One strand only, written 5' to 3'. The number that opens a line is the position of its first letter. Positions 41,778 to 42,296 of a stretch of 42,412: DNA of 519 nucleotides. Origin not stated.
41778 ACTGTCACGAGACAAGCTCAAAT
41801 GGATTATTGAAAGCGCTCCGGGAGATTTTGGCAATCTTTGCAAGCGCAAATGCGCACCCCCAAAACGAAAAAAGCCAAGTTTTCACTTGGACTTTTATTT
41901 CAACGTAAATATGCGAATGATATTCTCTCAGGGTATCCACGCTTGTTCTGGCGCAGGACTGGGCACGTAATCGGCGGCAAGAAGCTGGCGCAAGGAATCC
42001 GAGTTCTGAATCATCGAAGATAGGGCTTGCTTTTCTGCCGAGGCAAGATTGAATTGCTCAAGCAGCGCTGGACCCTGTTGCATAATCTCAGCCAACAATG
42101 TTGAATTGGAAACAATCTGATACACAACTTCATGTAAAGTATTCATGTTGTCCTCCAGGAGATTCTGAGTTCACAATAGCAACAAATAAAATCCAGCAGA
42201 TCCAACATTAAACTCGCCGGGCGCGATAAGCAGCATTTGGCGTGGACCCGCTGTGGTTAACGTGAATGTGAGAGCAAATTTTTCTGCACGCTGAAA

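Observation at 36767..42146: ComQXPA-like peptide-pheromone module with an unusual gene order and an NHLP-clan-like leader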

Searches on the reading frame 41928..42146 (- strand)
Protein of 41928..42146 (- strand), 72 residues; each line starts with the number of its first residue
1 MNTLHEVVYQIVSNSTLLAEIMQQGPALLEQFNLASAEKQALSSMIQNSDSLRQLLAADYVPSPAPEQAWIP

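Call 3: search_protein_families(library=pfam, proteins=[window:41928-42146:-], max_evalue=0.01)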
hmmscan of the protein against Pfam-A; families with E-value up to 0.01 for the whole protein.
window:41928-42146:- (72 aa): 0 families

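Call 4: search_protein_families(library=ncbifam, proteins=[window:41928-42146:-], max_evalue=0.01)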
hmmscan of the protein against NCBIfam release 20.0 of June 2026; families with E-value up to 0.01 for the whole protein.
window:41928-42146:- (72 aa): 0 families

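Call 27: find_homologous_proteins(query=window:41928-42146:-, max_evalue=0.1)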
Query window:41928-42146:- (72 aa): 2 proteins with E <= 0.1 among 2 candidates.
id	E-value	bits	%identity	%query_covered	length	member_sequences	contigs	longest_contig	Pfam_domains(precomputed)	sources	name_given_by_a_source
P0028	1.6e-37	144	100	100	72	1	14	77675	-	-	-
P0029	9.2e-18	82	61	100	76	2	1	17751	-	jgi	jgi:hypothetical protein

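Call 52: search_protein_families(library=pfam, proteins=[window:41928-42146:-], max_evalue=10)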
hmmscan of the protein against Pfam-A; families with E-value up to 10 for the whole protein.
window:41928-42146:- (72 aa): 1 family
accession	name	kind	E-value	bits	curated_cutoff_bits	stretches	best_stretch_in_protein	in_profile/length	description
PF23195.1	UBQLN1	-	0.053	13.7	27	1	6-29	19-42/70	Ubiquilin-1-like domain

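Call 54: search_protein_families(library=pfam, alignment_id=A2, max_evalue=1)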
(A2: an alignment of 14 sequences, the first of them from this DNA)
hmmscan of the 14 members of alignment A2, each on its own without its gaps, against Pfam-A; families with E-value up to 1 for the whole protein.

A. member 1, seq(72 aa): 1 family
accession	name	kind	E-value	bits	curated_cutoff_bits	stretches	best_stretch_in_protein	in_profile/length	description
PF23195.1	UBQLN1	-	0.053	13.7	27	0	6-29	19-42/70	Ubiquilin-1-like domain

B. families by the number of members that match (of 14 scanned): 10 families
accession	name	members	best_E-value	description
PF14407.11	Frankia_peptide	4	0.00013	Ribosomally synthesized peptide prototyped by Frankia Franean1_4349.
PF05952.17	ComX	2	0.05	Bacillus competence pheromone ComX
PF23568.1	ARM_LIN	1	0.011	E3 ubiquitin-protein ligase LIN-like, ARM repeat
PF09371.15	Tex_N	1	0.034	Tex-like protein N-terminal domain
PF23195.1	UBQLN1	1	0.053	Ubiquilin-1-like domain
PF20717.2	DUF6829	1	0.059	Family of unknown function (DUF6829)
PF13558.12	SbcC_Walker_B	1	0.11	SbcC/RAD50-like, Walker B motif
PF14258.12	DUF4350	1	0.14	Domain of unknown function (DUF4350)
PF13552.11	DUF4127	1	0.16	Protein of unknown function (DUF4127)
PF17155.10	GAPES1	1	0.18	Gammaproteobacterial periplasmic sensor domain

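Call 55: search_protein_families(library=ncbifam, alignment_id=A2, max_evalue=1)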
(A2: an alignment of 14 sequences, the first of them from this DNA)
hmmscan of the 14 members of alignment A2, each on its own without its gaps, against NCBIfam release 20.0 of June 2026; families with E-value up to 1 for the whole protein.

A. member 1, seq(72 aa): 0 families

B. families by the number of members that match (of 14 scanned): 5 families
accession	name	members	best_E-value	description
NF038399.1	NH_RiPP_Os17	6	2.1e-10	Os1348 family NHLP clan protein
TIGR04509.1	mod_pep_NH_fam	4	0.00023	NHLP-related RiPP peptide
TIGR03793.1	leader_NHLP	2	0.00041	NHLP leader peptide family RiPP precursor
NF038175.1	IniB_NTERM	2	0.037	IniB N-terminal domain-containing protein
TIGR04517.1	rSAM_PoyD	2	0.058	radical SAM family RiPP maturation amino acid epimerase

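Call 109: predict_structure(alignment_id=A6)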
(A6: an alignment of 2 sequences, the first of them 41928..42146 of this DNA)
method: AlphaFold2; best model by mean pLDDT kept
length: 72 residues; sequences in the alignment: 2
mean_pLDDT: 74.0   pTM: 0.50
mean pLDDT of the five models: 74.0, 69.7, 67.3, 66.4, 65.1
residues with pLDDT >= 90: 0; 70-90: 55; 50-70: 8; < 50: 9
segments of 3 or more residues with pLDDT < 50: 61-63, 68-71
pLDDT, mean of each block of 10 residues (from residue 1): 79 84 81 83 80 69 47 45
secondary structure, 60 per line:
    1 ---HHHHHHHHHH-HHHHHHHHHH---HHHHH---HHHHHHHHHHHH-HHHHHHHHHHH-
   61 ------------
elements in order: H4-13 H15-24 H28-32 H36-47 H49-59
